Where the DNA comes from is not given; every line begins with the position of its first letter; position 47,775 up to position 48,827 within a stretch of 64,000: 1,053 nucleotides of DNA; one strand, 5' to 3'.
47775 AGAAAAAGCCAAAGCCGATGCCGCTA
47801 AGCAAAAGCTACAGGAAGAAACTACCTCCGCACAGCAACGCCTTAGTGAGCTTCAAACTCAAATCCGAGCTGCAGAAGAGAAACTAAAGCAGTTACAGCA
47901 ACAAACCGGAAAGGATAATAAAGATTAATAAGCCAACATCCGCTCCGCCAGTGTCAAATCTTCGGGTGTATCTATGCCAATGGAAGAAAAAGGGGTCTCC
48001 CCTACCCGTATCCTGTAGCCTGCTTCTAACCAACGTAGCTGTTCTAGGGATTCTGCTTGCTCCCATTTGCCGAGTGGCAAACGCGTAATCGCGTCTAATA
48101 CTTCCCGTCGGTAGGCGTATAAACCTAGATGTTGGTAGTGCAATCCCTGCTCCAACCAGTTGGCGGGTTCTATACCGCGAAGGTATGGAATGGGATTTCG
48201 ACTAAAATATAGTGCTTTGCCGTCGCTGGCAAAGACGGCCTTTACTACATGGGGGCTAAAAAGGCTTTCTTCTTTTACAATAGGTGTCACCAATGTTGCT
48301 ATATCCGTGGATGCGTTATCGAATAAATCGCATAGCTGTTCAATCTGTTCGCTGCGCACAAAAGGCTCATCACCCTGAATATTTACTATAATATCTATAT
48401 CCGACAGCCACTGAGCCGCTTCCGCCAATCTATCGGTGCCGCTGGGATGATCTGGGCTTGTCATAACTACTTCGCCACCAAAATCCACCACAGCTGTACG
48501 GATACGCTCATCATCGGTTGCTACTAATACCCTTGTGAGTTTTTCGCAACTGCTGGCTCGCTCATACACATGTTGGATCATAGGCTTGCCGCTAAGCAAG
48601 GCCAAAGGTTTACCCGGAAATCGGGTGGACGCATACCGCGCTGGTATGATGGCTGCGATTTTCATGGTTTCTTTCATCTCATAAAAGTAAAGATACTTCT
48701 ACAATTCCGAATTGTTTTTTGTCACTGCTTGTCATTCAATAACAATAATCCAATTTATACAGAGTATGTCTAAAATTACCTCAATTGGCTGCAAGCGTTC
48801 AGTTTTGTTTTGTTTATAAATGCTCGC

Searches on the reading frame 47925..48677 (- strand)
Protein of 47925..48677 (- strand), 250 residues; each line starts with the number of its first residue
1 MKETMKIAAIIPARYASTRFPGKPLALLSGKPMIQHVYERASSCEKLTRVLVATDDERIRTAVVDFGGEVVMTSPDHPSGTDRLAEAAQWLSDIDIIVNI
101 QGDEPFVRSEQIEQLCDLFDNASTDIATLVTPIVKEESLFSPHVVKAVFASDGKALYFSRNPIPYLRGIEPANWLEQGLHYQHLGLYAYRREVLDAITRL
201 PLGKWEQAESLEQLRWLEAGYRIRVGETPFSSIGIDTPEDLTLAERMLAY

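Call 7: search_protein_families(library=pfam, proteins=[window:47925-48677:-], max_evalue=0.01)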
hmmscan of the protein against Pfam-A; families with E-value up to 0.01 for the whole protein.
window:47925-48677:- (250 aa): 2 families
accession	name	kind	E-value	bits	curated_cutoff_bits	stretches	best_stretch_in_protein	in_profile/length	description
PF02348.25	CTP_transf_3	-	6.6e-58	196.5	22.6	1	8-223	1-217/217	Cytidylyltransferase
PF12804.13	NTP_transf_3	-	4.7e-13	50.1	27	1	18-153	10-128/160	MobA-like NTP transferase domain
